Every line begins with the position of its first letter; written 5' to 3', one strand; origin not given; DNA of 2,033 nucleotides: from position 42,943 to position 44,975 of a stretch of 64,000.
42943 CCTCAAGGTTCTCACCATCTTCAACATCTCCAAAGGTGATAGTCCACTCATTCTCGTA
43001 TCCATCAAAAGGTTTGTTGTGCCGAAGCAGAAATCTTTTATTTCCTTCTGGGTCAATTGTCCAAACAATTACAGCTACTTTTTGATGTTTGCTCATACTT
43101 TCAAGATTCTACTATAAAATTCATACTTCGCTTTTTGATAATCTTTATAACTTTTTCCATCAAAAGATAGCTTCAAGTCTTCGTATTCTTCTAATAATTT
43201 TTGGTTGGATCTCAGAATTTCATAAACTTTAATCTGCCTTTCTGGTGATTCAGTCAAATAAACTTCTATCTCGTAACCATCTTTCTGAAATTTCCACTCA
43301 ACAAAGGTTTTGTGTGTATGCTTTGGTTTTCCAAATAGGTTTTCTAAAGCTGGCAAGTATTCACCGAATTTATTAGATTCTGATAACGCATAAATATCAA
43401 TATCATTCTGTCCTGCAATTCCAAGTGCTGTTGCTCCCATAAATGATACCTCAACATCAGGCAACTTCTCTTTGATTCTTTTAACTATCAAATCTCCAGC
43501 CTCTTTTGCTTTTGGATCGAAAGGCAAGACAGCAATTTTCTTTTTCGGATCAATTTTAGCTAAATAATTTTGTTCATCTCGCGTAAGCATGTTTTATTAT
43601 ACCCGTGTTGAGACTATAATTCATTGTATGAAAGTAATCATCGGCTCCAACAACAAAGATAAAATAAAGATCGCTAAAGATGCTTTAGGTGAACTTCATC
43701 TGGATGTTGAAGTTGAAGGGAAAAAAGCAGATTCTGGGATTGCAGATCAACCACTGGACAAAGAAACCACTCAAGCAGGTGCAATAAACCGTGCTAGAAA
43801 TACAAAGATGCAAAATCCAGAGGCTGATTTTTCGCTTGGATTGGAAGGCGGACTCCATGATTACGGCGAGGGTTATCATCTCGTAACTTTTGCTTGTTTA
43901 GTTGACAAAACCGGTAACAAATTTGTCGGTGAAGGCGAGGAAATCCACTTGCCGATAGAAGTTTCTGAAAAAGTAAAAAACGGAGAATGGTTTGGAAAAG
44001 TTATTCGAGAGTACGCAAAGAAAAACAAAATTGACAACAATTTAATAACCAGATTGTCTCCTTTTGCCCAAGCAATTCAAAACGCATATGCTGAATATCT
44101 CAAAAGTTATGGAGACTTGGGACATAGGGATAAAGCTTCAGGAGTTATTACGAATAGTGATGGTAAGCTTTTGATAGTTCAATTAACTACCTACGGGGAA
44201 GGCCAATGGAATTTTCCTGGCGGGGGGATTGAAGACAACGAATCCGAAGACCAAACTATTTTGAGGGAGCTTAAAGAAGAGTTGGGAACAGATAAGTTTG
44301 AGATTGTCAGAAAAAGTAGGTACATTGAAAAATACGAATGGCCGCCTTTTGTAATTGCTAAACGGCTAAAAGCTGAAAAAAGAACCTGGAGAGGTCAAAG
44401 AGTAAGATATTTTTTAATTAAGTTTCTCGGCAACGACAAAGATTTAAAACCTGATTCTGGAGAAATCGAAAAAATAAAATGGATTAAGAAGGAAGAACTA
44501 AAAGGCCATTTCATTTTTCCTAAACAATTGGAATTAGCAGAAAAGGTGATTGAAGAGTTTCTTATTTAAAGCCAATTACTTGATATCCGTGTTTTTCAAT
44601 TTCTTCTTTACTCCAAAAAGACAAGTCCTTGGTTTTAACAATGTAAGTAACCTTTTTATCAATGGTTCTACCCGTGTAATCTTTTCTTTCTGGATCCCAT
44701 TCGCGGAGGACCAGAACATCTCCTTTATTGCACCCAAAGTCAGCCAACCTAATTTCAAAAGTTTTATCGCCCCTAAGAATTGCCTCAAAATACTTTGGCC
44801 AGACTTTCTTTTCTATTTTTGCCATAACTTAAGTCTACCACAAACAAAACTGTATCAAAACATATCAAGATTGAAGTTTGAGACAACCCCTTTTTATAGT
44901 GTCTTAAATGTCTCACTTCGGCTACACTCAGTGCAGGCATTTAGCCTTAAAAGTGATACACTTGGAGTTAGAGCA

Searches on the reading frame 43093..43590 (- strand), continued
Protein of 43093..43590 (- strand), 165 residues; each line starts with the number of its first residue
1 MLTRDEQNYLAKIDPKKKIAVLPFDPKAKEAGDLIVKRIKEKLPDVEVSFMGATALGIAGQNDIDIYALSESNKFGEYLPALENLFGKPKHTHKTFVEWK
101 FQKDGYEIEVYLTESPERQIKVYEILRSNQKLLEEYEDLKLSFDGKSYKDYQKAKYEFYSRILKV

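Call 93: search_protein_families(library=ncbifam, proteins=[L012:6508-7071:+, L014:6508-7029:+, L083:4508-5071:+, L089:4508-5071:+, L095:1107-1670:+, L119:2992-3594:+, L011:4221-4667:+, L026:6502-7077:+, L058:2865-3200:+, L008:6508-6855:+], max_evalue=0.001)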
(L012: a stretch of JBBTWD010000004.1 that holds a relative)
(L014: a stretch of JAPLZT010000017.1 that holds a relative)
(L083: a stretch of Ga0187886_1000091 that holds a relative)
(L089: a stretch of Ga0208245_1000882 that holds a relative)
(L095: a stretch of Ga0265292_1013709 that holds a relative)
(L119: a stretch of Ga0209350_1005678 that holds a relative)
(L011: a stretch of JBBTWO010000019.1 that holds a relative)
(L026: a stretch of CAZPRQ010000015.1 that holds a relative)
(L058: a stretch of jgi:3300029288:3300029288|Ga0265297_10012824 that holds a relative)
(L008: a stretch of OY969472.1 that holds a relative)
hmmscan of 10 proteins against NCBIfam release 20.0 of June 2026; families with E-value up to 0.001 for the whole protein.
L012:6508-7071:+ (187 aa): 36 families (the best 25 are shown)
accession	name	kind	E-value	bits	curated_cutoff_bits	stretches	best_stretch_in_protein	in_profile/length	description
TIGR02247.1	HAD-1A3-hyp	subfamily_domain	3.6e-24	85.7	125.4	1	25-184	55-207/211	epoxide hydrolase N-terminal domain-like phosphatase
TIGR02253.1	CTE7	subfamily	9.2e-21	74.6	169.75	1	70-178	92-203/221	TIGR02253 family HAD-type hydrolase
TIGR01509.1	HAD-SF-IA-v3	subfamily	3.8e-17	62.9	29.4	1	5-169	2-154/154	HAD-IA family hydrolase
TIGR02254.1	YjjG_YfnB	equivalog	2.1e-14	53.5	159.9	1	47-175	69-202/223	YjjG family noncanonical pyrimidine nucleotidase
NF006991.0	PRK09456.1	equivalog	7.3e-14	51.9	295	1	79-171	91-186/199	glucose-1-phosphatase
TIGR02252.1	DREG-2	subfamily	1.2e-12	48.1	155.2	1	70-168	103-203/203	HAD hydrolase, REG-2-like, family IA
TIGR01428.1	HAD_type_II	equivalog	3.7e-12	46.7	125.4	1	70-174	89-195/197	haloacid dehalogenase type II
NF009695.0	PRK13222.1-2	equivalog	2.3e-10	40.4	225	1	75-167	97-191/226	phosphoglycolate phosphatase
TIGR01993.1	Pyr-5-nucltdase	equivalog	2.5e-10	40.4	142.9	1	73-167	85-181/183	pyrimidine 5'-nucleotidase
NF006976.0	PRK09449.1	equivalog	2.6e-10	40.2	183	1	46-176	68-202/225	pyrimidine 5'-nucleotidase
TIGR01990.1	bPGM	equivalog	2.6e-09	37.3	189.4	1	111-167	128-184/187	beta-phosphoglucomutase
TIGR02009.1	PGMB-YQAB-SF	subfamily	7.3e-09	36.1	153.35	1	111-166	128-183/186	beta-phosphoglucomutase family hydrolase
TIGR01549.1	HAD-SF-IA-v1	subfamily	8e-09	36.1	23.3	1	31-163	25-149/149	HAD-IA family hydrolase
NF009696.0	PRK13222.1-3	equivalog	1.1e-08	35.1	359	1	123-166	140-183/223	N-acetylmuramic acid 6-phosphate phosphatase MupP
TIGR01662.1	HAD-SF-IIIA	subfamily_domain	2.2e-08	34.3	44.6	1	70-170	23-139/141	HAD-IIIA family hydrolase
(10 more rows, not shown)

L014:6508-7029:+ (173 aa): 36 families (the best 25 are shown)
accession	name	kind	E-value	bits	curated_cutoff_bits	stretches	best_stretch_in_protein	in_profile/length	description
TIGR02247.1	HAD-1A3-hyp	subfamily_domain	5.8e-24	85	125.4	1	41-170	77-208/211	epoxide hydrolase N-terminal domain-like phosphatase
TIGR02253.1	CTE7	subfamily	6e-22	78.5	169.75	1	62-163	99-203/221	TIGR02253 family HAD-type hydrolase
TIGR01509.1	HAD-SF-IA-v3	subfamily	2e-18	67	29.4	1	65-154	73-154/154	HAD-IA family hydrolase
NF006991.0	PRK09456.1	equivalog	1.6e-13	50.8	295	1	63-153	90-183/199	glucose-1-phosphatase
TIGR02252.1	DREG-2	subfamily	7.9e-13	48.6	155.2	1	54-153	102-203/203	HAD hydrolase, REG-2-like, family IA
TIGR01428.1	HAD_type_II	equivalog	1.6e-12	47.8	125.4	1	58-159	92-195/197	haloacid dehalogenase type II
TIGR02254.1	YjjG_YfnB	equivalog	5.4e-12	45.7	159.9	1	62-159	102-201/223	YjjG family noncanonical pyrimidine nucleotidase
TIGR01993.1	Pyr-5-nucltdase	equivalog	5.8e-12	45.8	142.9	1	58-152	85-181/183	pyrimidine 5'-nucleotidase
NF009695.0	PRK13222.1-2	equivalog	8.9e-12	45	225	1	59-165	96-204/226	phosphoglycolate phosphatase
TIGR02009.1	PGMB-YQAB-SF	subfamily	8.1e-11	42.5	153.35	1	97-152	129-184/186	beta-phosphoglucomutase family hydrolase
TIGR01990.1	bPGM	equivalog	8.5e-11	42.2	189.4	1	96-152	128-184/187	beta-phosphoglucomutase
TIGR01662.1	HAD-SF-IIIA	subfamily_domain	2.8e-10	40.4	44.6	1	54-156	20-140/141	HAD-IIIA family hydrolase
NF008087.0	PRK10826.1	equivalog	1.2e-09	38.1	191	1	103-156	140-193/222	hexitol phosphatase HxpB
NF009696.0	PRK13222.1-3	equivalog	3.4e-09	36.7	359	1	101-152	133-184/223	N-acetylmuramic acid 6-phosphate phosphatase MupP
NF009804.0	PRK13288.1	equivalog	4.6e-09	36.1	218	1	57-153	82-180/215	pyrophosphatase PpaX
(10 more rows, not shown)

L083:4508-5071:+ (187 aa): 34 families (the best 25 are shown)
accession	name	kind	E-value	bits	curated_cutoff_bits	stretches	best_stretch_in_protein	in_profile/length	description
TIGR02247.1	HAD-1A3-hyp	subfamily_domain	3.5e-25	89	125.4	1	26-174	56-200/211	epoxide hydrolase N-terminal domain-like phosphatase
TIGR02253.1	CTE7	subfamily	1.2e-24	87.3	169.75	1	50-179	72-204/221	TIGR02253 family HAD-type hydrolase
TIGR01509.1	HAD-SF-IA-v3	subfamily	6.2e-20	71.9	29.4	1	4-169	1-154/154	HAD-IA family hydrolase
TIGR02252.1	DREG-2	subfamily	1.8e-16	60.5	155.2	1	68-168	101-203/203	HAD hydrolase, REG-2-like, family IA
TIGR02254.1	YjjG_YfnB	equivalog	2.7e-15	56.4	159.9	1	60-175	92-202/223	YjjG family noncanonical pyrimidine nucleotidase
TIGR01428.1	HAD_type_II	equivalog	1.8e-13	50.9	125.4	1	69-174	88-195/197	haloacid dehalogenase type II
TIGR02009.1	PGMB-YQAB-SF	subfamily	2e-12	47.7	153.35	1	48-167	64-184/186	beta-phosphoglucomutase family hydrolase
TIGR01993.1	Pyr-5-nucltdase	equivalog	3.2e-12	46.6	142.9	1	69-167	81-181/183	pyrimidine 5'-nucleotidase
TIGR01990.1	bPGM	equivalog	6.3e-11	42.6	189.4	1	78-167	95-184/187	beta-phosphoglucomutase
NF006991.0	PRK09456.1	equivalog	1.7e-10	40.9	295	1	84-169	96-184/199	glucose-1-phosphatase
TIGR01662.1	HAD-SF-IIIA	subfamily_domain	2e-10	40.9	44.6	1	70-169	23-138/141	HAD-IIIA family hydrolase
NF009696.0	PRK13222.1-3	equivalog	5.1e-10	39.4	359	1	125-166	142-183/223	N-acetylmuramic acid 6-phosphate phosphatase MupP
TIGR01549.1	HAD-SF-IA-v1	subfamily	6.6e-10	39.6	23.3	1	4-163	1-149/149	HAD-IA family hydrolase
NF006976.0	PRK09449.1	equivalog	9.1e-10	38.4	183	1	52-176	74-202/225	pyrimidine 5'-nucleotidase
NF008087.0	PRK10826.1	equivalog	1.2e-09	38.2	191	1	60-175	80-197/222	hexitol phosphatase HxpB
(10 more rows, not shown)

L089:4508-5071:+ (187 aa): 31 families (the best 25 are shown)
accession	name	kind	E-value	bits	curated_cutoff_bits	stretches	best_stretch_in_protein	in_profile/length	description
TIGR02247.1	HAD-1A3-hyp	subfamily_domain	2.9e-22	79.4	125.4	1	25-174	55-200/211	epoxide hydrolase N-terminal domain-like phosphatase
TIGR02253.1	CTE7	subfamily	3e-19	69.7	169.75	1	76-177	98-202/221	TIGR02253 family HAD-type hydrolase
TIGR01509.1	HAD-SF-IA-v3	subfamily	2.5e-15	56.9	29.4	1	80-169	73-154/154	HAD-IA family hydrolase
TIGR02254.1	YjjG_YfnB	equivalog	1.3e-13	50.9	159.9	1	69-175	94-202/223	YjjG family noncanonical pyrimidine nucleotidase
TIGR02252.1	DREG-2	subfamily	3.9e-13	49.6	155.2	1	70-168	103-203/203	HAD hydrolase, REG-2-like, family IA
NF006991.0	PRK09456.1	equivalog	1.2e-11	44.7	295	1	79-172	91-187/199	glucose-1-phosphatase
TIGR01428.1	HAD_type_II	equivalog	2.4e-11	44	125.4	1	70-175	89-196/197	haloacid dehalogenase type II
NF006976.0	PRK09449.1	equivalog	2.9e-11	43.3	183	1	45-177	67-203/225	pyrimidine 5'-nucleotidase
TIGR01993.1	Pyr-5-nucltdase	equivalog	2.2e-10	40.6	142.9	1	75-167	87-181/183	pyrimidine 5'-nucleotidase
TIGR02009.1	PGMB-YQAB-SF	subfamily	4.3e-09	36.8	153.35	1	112-166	129-183/186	beta-phosphoglucomutase family hydrolase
NF009804.0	PRK13288.1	equivalog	4.5e-09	36.1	218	1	70-167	80-179/215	pyrophosphatase PpaX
TIGR01549.1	HAD-SF-IA-v1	subfamily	7e-09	36.3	23.3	1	30-163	24-149/149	HAD-IA family hydrolase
TIGR01662.1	HAD-SF-IIIA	subfamily_domain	7.3e-09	35.9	44.6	1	71-169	24-138/141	HAD-IIIA family hydrolase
TIGR01990.1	bPGM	equivalog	1.2e-08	35.1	189.4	1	112-166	129-183/187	beta-phosphoglucomutase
NF008018.0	PRK10748.1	equivalog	4.7e-08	32.5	225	1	75-174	116-212/238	5-amino-6-(5-phospho-D-ribitylamino)uracil phosphatase YigB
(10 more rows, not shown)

L095:1107-1670:+ (187 aa): 33 families (the best 25 are shown)
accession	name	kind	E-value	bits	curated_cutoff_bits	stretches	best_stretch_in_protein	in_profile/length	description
TIGR02247.1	HAD-1A3-hyp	subfamily_domain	7.4e-26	91.2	125.4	1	24-174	54-200/211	epoxide hydrolase N-terminal domain-like phosphatase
TIGR02253.1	CTE7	subfamily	5.4e-22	78.7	169.75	1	73-176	95-201/221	TIGR02253 family HAD-type hydrolase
TIGR01509.1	HAD-SF-IA-v3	subfamily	1.2e-18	67.7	29.4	1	93-169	78-154/154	HAD-IA family hydrolase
TIGR02252.1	DREG-2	subfamily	1e-13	51.5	155.2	1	71-168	104-203/203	HAD hydrolase, REG-2-like, family IA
TIGR02254.1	YjjG_YfnB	equivalog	2.2e-13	50.2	159.9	1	46-173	68-200/223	YjjG family noncanonical pyrimidine nucleotidase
TIGR01428.1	HAD_type_II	equivalog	2.3e-13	50.6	125.4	1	72-171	91-192/197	haloacid dehalogenase type II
NF006991.0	PRK09456.1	equivalog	3.1e-12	46.6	295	1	79-171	91-186/199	glucose-1-phosphatase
TIGR01993.1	Pyr-5-nucltdase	equivalog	3.2e-12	46.6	142.9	1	59-167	73-181/183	pyrimidine 5'-nucleotidase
TIGR01990.1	bPGM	equivalog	7.9e-12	45.5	189.4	1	80-167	97-184/187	beta-phosphoglucomutase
TIGR02009.1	PGMB-YQAB-SF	subfamily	2.3e-11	44.2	153.35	1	111-167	128-184/186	beta-phosphoglucomutase family hydrolase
NF006976.0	PRK09449.1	equivalog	3.1e-10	40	183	1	46-174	68-200/225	pyrimidine 5'-nucleotidase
TIGR01549.1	HAD-SF-IA-v1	subfamily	4e-10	40.3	23.3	1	5-163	2-149/149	HAD-IA family hydrolase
NF009696.0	PRK13222.1-3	equivalog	6.7e-10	39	359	1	92-166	108-183/223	N-acetylmuramic acid 6-phosphate phosphatase MupP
NF009695.0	PRK13222.1-2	equivalog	7.1e-10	38.7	225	1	76-167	98-191/226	phosphoglycolate phosphatase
TIGR01662.1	HAD-SF-IIIA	subfamily_domain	9.9e-10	38.7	44.6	1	71-170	24-139/141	HAD-IIIA family hydrolase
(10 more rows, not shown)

L119:2992-3594:+ (200 aa): 26 families (the best 25 are shown)
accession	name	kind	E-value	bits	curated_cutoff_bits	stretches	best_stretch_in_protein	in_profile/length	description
TIGR02247.1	HAD-1A3-hyp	subfamily_domain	7.9e-22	78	125.4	1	2-197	2-210/211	epoxide hydrolase N-terminal domain-like phosphatase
TIGR01509.1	HAD-SF-IA-v3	subfamily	2.6e-15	56.9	29.4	1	50-180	30-152/154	HAD-IA family hydrolase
TIGR02253.1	CTE7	subfamily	4.5e-15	56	169.75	1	1-187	1-199/221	TIGR02253 family HAD-type hydrolase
TIGR02254.1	YjjG_YfnB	equivalog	4.6e-14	52.4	159.9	1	88-185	101-199/223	YjjG family noncanonical pyrimidine nucleotidase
TIGR02252.1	DREG-2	subfamily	4.2e-13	49.5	155.2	1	80-181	104-203/203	HAD hydrolase, REG-2-like, family IA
NF006976.0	PRK09449.1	equivalog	1.3e-12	47.7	183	1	94-177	105-190/225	pyrimidine 5'-nucleotidase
NF006991.0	PRK09456.1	equivalog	2e-12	47.2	295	1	131-190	133-192/199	glucose-1-phosphatase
TIGR01549.1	HAD-SF-IA-v1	subfamily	3.3e-11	43.8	23.3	1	59-176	39-149/149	HAD-IA family hydrolase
TIGR01993.1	Pyr-5-nucltdase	equivalog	3.3e-09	36.8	142.9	1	89-178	89-179/183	pyrimidine 5'-nucleotidase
TIGR01428.1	HAD_type_II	equivalog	1.9e-08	34.5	125.4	1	36-183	46-192/197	haloacid dehalogenase type II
TIGR01449.2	PGP_bact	equivalog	3.7e-08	33.2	180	1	94-179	97-181/213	phosphoglycolate phosphatase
NF009804.0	PRK13288.1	equivalog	5.2e-08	32.6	218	1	97-176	96-175/215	pyrophosphatase PpaX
NF009695.0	PRK13222.1-2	equivalog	2.3e-07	30.5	225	1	98-177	109-188/226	phosphoglycolate phosphatase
TIGR01662.1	HAD-SF-IIIA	subfamily_domain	2.4e-06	27.7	44.6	1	78-183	19-139/141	HAD-IIIA family hydrolase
NF011564.0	PRK14988.1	equivalog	4.1e-06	26.7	189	1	90-177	99-187/225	GMP/IMP nucleotidase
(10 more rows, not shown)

L011:4221-4667:+ (148 aa): 19 families
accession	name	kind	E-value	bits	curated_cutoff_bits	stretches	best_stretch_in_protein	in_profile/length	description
NF006530.0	PRK08999.1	equivalog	2.1e-10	40.2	245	1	9-122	16-125/315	Nudix family hydrolase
NF007834.0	PRK10546.1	equivalog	4.9e-10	39.3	156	1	4-125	8-125/135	pyrimidine (deoxy)nucleoside triphosphate diphosphatase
TIGR00586.1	mutt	equivalog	4.5e-09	36.4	97.9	1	27-117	31-119/129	8-oxo-dGTP diphosphatase MutT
NF008044.0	PRK10776.1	equivalog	4.6e-09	36.2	148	1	27-122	30-123/130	8-oxo-dGTP diphosphatase MutT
NF001938.0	PRK00714.1-5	equivalog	7.3e-09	35.2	116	1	10-69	24-84/172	RNA pyrophosphohydrolase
NF001937.0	PRK00714.1-4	equivalog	1e-08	35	139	1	28-70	31-73/161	RNA pyrophosphohydrolase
NF001935.0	PRK00714.1-2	equivalog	5.2e-07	29.3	259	1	28-71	31-74/183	RNA pyrophosphohydrolase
NF001936.0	PRK00714.1-3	equivalog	7.2e-07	29.2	118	1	12-65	24-70/155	RNA pyrophosphohydrolase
TIGR02705.1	nudix_YtkD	equivalog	2.4e-06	27.2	154.4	1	32-69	49-86/156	RNA deprotection pyrophosphohydrolase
NF008736.0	PRK11762.1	equivalog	3.5e-06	26.7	169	1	31-74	77-120/186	ADP compounds hydrolase NudE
NF003785.0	PRK05379.1-1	equivalog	5.1e-06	25.9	418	1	4-68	207-267/347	bifunctional nicotinamide-nucleotide adenylyltransferase/Nudix hydroxylase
NF001934.0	PRK00714.1-1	equivalog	5.7e-06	25.8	241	1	28-70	31-73/176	RNA pyrophosphohydrolase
NF041652.1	Nud_hyd_Dein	equivalog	6.1e-05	23.3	200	1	11-111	25-129/152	Nudix hydrolase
NF012016.0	PRK15472.1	equivalog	6.3e-05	22.7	95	1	26-56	29-59/141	nucleoside triphosphatase NudI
NF001299.0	PRK00241.1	equivalog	6.7e-05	22.5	158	1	34-122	165-251/263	NAD(+) diphosphatase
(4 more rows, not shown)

L026:6502-7077:+ (191 aa): 0 families

L058:2865-3200:+ (111 aa): 2 families
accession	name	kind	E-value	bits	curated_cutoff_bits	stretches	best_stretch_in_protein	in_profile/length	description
NF002317.0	PRK01250.1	equivalog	4.4e-06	26.7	200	1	26-104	49-132/176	inorganic diphosphatase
NF002578.0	PRK02230.1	equivalog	0.00021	20.8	246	1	25-106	37-121/185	inorganic pyrophosphatase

L008:6508-6855:+ (115 aa): 1 family
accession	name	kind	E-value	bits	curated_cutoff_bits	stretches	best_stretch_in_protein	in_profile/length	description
TIGR02228.1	sigpep_I_arch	equivalog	0.00087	19.2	51.85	0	32-86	56-110/158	signal peptidase I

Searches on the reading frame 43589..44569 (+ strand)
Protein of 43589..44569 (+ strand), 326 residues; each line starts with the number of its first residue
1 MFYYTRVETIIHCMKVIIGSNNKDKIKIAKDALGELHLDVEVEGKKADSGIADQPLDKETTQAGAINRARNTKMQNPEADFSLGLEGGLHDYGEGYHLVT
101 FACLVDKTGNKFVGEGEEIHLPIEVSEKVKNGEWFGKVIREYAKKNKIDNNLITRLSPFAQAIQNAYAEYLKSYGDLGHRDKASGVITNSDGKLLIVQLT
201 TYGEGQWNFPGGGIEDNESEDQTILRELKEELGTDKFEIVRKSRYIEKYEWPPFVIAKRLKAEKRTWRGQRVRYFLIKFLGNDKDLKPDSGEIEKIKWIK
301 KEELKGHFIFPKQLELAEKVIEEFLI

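Call 7: search_protein_families(library=pfam, proteins=[window:43589-44569:+], max_evalue=0.01)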
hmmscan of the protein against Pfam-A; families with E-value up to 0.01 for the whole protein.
window:43589-44569:+ (326 aa): 4 families
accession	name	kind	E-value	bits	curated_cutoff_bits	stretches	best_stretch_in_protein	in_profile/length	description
PF01931.24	NTPase_I-T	-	5.6e-29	101.5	25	1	19-150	1-131/162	Protein of unknown function DUF84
PF00293.34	NUDIX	-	2.8e-17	63.4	21.1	1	179-304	2-118/134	NUDIX domain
PF14815.12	NUDIX_4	-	0.0032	17.7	35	0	186-239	4-56/113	NUDIX domain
PF22327.2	Nudt16-like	-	0.0037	17.7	27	1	204-242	32-73/161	U8 snoRNA-decapping enzyme-like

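Call 8: search_protein_families(library=ncbifam, proteins=[window:43589-44569:+], max_evalue=0.01)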
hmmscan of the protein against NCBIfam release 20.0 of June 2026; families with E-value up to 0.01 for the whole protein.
window:43589-44569:+ (326 aa): 23 families
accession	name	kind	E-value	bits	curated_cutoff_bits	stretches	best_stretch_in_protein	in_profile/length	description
NF002850.0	PRK03114.1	equivalog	1.6e-26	92.9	199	1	14-149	1-131/169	DUF84 family protein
NF003039.0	PRK03941.1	equivalog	1.2e-23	83.8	199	1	14-149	1-136/176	NTPase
NF003459.0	PRK05074.1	equivalog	6.3e-23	81.4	175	1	13-149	4-137/176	inosine/xanthosine triphosphatase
TIGR00258.1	TIGR00258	equivalog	1.4e-21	77.3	117.1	1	18-145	1-126/168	inosine/xanthosine triphosphatase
NF001938.0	PRK00714.1-5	equivalog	2.9e-21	75.6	116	1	174-324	7-166/172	RNA pyrophosphohydrolase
NF001936.0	PRK00714.1-3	equivalog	7.1e-19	68.2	118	1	202-324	32-149/155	RNA pyrophosphohydrolase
NF001937.0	PRK00714.1-4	equivalog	5.3e-14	52.1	139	1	178-310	6-138/161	RNA pyrophosphohydrolase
NF001934.0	PRK00714.1-1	equivalog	1e-13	51.1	241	1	178-296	6-124/176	RNA pyrophosphohydrolase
NF002250.0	PRK01170.1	subfamily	8.2e-13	48.5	489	1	12-151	148-285/322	bifunctional pantetheine-phosphate adenylyltransferase/NTP phosphatase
NF001935.0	PRK00714.1-2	equivalog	7e-12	45.2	259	1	203-287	29-112/183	RNA pyrophosphohydrolase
NF006530.0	PRK08999.1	equivalog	5.1e-11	42.2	245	1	183-241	9-69/315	Nudix family hydrolase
NF008044.0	PRK10776.1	equivalog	9.2e-10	38.5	148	1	183-238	7-64/130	8-oxo-dGTP diphosphatase MutT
TIGR00586.1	mutt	equivalog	2.1e-09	37.4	97.9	1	183-292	8-122/129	8-oxo-dGTP diphosphatase MutT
NF007834.0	PRK10546.1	equivalog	3.3e-08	33.4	156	1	187-235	10-60/135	pyrimidine (deoxy)nucleoside triphosphate diphosphatase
NF012016.0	PRK15472.1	equivalog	5e-06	26.3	95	1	191-305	14-123/141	nucleoside triphosphatase NudI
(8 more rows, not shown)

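Call 25: search_protein_families(library=padloc, proteins=[window:43589-44569:+], max_evalue=0.01)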
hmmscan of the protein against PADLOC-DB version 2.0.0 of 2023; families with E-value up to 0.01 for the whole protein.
window:43589-44569:+ (326 aa): 1 family
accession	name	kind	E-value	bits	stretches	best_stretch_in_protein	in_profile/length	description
PDLC04899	PDC-S07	-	5.8e-14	49.9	1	184-235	11-63/135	-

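Call 63: search_solved_structures(query=window:43589-44569:+, max_evalue=0.0001)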
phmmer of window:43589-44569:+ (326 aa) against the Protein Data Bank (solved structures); distinct sequences matched with E-value up to 0.0001: 25.
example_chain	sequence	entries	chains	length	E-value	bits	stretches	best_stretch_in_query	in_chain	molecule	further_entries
1f3y_A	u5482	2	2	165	1.1e-12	51.3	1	178-303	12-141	DIADENOSINE 5',5'''-P1,P4-TETRAPHOSPHATE HYDROLASE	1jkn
1zno_A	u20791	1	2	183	1.9e-11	47.2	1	14-141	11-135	Hypothetical UPF0244 protein VC0702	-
1zwy_A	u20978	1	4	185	1.9e-11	47.2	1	14-141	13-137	Hypothetical UPF0244 protein VC0702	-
1u5w_A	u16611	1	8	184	5.4e-10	42.4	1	15-148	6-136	Hypothetical UPF0244 protein yjjX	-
5ygu_B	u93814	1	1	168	9.9e-10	41.5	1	176-291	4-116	RNA pyrophosphohydrolase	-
4s2v_A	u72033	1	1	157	1.3e-09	41.1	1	176-291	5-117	RNA pyrophosphohydrolase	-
6d1q_B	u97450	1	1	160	1.4e-09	41.1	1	176-291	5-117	RNA pyrophosphohydrolase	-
6d1v_B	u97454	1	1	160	1.4e-09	41.1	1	176-291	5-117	RNA pyrophosphohydrolase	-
4s2w_A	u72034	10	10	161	1.4e-09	41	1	176-291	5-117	RNA pyrophosphohydrolase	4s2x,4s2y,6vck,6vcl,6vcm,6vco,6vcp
1u14_A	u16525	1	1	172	1.6e-09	40.9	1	17-148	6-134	Hypothetical UPF0244 protein yjjX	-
6vcn_A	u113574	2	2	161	1.6e-09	40.8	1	176-290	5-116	RNA pyrophosphohydrolase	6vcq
2kdv_A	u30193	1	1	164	1.6e-09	40.8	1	176-291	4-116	RNA pyrophosphohydrolase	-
6d13_B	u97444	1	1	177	1.9e-09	40.6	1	176-291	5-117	RNA pyrophosphohydrolase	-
2kdw_A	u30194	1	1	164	1.1e-08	38.1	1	176-291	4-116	RNA pyrophosphohydrolase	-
3ees_A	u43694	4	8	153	9.6e-07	31.7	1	186-235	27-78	Probable pyrophosphohydrolase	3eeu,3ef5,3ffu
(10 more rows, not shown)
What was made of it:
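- On YjjX-type ITP/XTPase (PF01931) fused to NUDIX: PDB relatives are VC0702/YjjX and lupin Ap4A hydrolase/RppH (call 63).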

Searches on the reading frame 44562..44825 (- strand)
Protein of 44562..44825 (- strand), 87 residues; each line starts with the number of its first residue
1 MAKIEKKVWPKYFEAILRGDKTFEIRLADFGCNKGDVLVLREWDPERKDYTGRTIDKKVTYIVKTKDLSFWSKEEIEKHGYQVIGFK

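Call 7: search_protein_families(library=pfam, proteins=[window:44562-44825:-], max_evalue=0.01)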
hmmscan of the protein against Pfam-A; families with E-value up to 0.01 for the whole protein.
window:44562-44825:- (87 aa): 2 families
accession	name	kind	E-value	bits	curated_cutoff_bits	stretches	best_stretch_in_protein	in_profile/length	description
PF12961.13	DUF3850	-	1.5e-20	73.6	22.9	1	4-68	2-66/77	Domain of unknown function (DUF3850)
PF04266.20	ASCH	-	2.8e-06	28.4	21.2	1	8-68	3-61/103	ASCH domain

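Call 25: search_protein_families(library=padloc, proteins=[window:44562-44825:-], max_evalue=0.01)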
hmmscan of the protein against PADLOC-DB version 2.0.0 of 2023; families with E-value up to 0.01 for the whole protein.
window:44562-44825:- (87 aa): 1 family
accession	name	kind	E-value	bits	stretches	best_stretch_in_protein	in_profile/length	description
PDLC04424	PDC-M11B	-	0.0085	14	1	8-73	14-74/142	-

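Call 84: search_protein_families(library=ncbifam, proteins=[window:44562-44825:-], max_evalue=0.0001)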
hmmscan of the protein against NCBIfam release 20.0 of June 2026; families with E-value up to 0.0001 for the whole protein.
window:44562-44825:- (87 aa): 0 families
